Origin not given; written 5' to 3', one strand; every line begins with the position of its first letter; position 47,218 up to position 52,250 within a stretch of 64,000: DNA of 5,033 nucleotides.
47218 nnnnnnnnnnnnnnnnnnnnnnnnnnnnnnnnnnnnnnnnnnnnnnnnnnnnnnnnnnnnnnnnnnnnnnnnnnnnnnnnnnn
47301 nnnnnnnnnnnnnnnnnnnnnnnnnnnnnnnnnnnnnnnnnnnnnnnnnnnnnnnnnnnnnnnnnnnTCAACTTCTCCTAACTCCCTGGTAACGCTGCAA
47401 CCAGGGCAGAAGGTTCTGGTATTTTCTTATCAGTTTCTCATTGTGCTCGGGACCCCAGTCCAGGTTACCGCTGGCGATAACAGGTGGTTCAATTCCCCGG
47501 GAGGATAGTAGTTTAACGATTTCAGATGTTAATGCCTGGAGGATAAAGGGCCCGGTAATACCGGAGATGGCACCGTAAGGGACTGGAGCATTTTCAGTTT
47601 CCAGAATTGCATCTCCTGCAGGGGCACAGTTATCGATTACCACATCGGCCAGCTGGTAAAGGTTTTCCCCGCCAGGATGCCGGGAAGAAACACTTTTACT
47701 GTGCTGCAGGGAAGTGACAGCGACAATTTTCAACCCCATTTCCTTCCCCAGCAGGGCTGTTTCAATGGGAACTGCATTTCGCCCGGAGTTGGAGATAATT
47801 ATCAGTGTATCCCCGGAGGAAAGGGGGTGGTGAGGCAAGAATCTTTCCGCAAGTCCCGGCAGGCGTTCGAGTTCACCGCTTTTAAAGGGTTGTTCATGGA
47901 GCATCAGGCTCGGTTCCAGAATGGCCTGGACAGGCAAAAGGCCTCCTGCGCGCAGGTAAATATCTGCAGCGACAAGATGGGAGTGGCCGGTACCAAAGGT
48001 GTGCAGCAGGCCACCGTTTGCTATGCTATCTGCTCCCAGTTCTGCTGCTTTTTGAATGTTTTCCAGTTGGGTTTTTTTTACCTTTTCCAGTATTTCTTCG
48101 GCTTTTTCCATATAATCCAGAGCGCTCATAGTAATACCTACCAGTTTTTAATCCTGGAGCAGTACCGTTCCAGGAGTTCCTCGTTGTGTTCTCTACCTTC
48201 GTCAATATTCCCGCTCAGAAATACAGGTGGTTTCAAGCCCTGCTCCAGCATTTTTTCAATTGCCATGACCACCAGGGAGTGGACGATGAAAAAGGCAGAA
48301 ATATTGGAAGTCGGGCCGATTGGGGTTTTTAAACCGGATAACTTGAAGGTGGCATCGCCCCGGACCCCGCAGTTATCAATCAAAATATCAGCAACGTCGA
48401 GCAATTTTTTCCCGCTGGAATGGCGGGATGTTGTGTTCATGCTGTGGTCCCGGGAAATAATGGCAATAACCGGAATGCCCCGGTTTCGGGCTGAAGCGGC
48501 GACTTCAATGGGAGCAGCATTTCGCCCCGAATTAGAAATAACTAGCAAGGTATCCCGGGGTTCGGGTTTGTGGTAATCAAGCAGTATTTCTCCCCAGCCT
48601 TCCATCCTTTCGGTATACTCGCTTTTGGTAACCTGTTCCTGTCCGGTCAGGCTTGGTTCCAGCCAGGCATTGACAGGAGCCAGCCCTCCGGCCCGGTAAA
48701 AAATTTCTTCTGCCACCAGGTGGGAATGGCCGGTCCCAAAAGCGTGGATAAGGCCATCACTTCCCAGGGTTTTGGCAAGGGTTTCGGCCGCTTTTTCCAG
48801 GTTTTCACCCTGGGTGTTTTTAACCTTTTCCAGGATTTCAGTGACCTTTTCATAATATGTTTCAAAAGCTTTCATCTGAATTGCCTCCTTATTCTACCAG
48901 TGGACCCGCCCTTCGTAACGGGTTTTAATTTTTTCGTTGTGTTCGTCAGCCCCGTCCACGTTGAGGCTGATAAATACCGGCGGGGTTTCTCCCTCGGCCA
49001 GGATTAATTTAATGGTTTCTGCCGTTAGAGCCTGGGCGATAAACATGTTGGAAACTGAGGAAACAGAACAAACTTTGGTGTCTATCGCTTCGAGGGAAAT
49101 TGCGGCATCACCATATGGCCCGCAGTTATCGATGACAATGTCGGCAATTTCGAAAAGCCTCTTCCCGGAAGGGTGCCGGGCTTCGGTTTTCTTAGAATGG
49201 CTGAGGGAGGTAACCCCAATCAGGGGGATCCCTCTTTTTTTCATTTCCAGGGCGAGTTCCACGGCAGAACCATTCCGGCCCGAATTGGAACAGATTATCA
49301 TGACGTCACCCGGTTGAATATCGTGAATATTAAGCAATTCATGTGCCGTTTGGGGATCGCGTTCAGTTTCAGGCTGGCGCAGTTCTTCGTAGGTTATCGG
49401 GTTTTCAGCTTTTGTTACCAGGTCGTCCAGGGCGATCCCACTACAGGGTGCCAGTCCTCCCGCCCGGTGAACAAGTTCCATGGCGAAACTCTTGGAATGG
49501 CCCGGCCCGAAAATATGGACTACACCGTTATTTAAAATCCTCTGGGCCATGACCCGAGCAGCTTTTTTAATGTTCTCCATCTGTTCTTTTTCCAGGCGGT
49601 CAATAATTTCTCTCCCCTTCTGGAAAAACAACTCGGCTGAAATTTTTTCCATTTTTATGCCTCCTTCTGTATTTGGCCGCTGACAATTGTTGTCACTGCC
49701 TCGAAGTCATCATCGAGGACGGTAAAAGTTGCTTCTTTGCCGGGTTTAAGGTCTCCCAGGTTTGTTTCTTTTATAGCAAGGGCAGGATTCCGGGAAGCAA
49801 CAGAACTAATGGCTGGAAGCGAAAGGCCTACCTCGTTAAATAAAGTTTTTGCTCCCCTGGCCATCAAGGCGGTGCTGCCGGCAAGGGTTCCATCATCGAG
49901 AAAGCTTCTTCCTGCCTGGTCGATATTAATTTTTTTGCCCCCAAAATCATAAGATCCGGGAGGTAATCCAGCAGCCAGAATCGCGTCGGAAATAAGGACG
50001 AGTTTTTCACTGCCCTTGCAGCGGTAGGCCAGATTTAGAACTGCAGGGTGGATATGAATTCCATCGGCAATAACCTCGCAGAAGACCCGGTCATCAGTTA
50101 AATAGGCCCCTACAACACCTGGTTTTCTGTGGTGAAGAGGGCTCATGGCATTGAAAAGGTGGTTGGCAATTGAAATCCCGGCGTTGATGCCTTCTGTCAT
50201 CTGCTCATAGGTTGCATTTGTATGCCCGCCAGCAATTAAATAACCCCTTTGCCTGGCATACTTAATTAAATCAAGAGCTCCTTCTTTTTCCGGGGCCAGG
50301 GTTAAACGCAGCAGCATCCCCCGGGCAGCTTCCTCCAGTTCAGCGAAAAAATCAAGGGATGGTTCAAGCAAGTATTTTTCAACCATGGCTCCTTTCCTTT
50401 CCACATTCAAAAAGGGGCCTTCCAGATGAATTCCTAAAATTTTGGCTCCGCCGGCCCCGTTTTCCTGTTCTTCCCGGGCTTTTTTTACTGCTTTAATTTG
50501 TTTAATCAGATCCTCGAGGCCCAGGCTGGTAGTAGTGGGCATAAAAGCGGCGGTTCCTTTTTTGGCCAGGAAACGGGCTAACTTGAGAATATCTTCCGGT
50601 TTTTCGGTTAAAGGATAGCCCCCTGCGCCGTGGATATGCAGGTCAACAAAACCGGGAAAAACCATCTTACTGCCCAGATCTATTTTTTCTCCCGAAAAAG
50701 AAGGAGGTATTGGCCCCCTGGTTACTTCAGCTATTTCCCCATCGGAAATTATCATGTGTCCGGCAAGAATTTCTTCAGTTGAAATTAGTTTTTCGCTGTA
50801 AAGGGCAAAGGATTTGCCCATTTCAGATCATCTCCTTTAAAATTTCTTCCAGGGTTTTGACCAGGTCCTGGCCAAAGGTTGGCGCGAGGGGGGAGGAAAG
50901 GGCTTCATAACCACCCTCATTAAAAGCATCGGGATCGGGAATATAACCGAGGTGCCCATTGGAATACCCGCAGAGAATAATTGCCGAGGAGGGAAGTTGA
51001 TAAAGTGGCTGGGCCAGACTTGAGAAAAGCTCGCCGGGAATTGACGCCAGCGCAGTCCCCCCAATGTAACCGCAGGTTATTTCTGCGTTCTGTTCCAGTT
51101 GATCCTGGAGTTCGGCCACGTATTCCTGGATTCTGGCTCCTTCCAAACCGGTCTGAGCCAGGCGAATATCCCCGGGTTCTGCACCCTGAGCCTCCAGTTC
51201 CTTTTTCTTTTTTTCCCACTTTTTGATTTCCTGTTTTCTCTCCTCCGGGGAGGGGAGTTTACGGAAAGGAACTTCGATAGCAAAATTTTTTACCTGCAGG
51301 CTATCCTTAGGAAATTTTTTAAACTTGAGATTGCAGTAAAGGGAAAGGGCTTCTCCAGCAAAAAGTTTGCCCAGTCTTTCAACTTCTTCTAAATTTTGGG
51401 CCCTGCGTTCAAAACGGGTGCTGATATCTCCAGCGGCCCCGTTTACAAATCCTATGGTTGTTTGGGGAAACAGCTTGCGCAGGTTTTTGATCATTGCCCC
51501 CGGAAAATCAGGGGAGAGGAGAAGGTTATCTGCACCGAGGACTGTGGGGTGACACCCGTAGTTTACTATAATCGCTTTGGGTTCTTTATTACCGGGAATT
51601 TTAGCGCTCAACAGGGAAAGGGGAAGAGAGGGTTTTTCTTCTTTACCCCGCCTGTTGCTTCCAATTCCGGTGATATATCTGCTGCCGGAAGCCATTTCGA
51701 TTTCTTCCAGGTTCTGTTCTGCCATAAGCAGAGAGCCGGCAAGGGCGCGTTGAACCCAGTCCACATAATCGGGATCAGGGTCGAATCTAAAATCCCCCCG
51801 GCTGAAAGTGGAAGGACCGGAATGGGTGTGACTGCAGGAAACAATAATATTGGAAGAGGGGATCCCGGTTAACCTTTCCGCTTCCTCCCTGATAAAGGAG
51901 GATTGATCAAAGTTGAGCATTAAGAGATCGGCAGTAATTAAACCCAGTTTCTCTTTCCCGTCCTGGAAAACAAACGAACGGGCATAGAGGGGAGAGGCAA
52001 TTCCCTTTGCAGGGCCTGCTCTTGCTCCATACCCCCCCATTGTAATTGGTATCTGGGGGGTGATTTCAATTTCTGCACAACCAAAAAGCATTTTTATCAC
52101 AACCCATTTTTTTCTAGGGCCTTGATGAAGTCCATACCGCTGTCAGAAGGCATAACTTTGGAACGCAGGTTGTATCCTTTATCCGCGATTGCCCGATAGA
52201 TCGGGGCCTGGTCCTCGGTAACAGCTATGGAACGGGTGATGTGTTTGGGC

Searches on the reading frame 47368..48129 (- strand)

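Call 51: search_protein_families(library=pfam, proteins=[window:47368-48129:-], max_evalue=0.00001)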
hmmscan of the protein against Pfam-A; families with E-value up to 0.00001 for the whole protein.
window:47368-48129:- (253 aa): 1 family
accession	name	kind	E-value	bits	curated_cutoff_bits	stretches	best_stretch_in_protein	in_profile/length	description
PF13580.11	SIS_2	-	2.3e-46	157.7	27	1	5-140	1-138/138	SIS domain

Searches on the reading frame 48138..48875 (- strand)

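Call 51: search_protein_families(library=pfam, proteins=[window:48138-48875:-], max_evalue=0.00001)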
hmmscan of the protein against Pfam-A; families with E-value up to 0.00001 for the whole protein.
window:48138-48875:- (245 aa): 2 families
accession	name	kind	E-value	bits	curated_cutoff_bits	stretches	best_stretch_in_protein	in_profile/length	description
PF13580.11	SIS_2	-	1.2e-46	158.7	27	1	6-141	1-138/138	SIS domain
PF10740.15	DUF2529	-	1e-08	35.4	22.3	0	11-73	9-71/169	Domain of unknown function (DUF2529)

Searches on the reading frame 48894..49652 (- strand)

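Call 51: search_protein_families(library=pfam, proteins=[window:48894-49652:-], max_evalue=0.00001)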
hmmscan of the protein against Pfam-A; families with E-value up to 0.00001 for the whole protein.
window:48894-49652:- (252 aa): 2 families
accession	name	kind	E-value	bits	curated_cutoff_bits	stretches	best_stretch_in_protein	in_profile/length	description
PF13580.11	SIS_2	-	1.4e-38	132.4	27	1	9-149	2-138/138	SIS domain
PF10740.15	DUF2529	-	2.3e-08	34.2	22.3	0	16-65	12-61/169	Domain of unknown function (DUF2529)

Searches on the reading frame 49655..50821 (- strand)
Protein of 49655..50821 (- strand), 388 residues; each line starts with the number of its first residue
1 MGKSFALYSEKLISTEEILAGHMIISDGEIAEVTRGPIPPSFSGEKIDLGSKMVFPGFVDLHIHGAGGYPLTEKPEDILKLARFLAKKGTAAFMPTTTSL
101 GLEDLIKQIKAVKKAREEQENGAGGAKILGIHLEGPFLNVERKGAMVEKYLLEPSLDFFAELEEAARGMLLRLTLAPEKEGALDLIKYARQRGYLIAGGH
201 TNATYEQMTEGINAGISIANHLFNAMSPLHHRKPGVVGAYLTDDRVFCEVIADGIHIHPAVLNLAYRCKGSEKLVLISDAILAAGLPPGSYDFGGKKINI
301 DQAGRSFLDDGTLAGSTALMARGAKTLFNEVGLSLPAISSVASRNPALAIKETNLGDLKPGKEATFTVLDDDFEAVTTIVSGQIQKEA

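Call 51: search_protein_families(library=pfam, proteins=[window:49655-50821:-], max_evalue=0.00001)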
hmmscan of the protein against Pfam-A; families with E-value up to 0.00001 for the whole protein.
window:49655-50821:- (388 aa): 2 families
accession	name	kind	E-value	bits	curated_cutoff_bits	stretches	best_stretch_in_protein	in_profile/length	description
PF01979.26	Amidohydro_1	-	1.9e-19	70.6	25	1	53-384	1-344/345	Amidohydrolase family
PF07969.17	Amidohydro_3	-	4.6e-10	40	29.7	0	47-69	3-25/472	Amidohydrolase family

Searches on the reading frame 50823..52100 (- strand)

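Call 51: search_protein_families(library=pfam, proteins=[window:50823-52100:-], max_evalue=0.00001)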
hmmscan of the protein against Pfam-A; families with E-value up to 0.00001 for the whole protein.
window:50823-52100:- (425 aa): 1 family
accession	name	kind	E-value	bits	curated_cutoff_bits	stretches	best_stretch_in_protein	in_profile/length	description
PF04734.18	Ceramidase_alk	-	7.9e-11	41.7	32.1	1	6-101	3-103/509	Neutral/alkaline non-lysosomal ceramidase, N-terminal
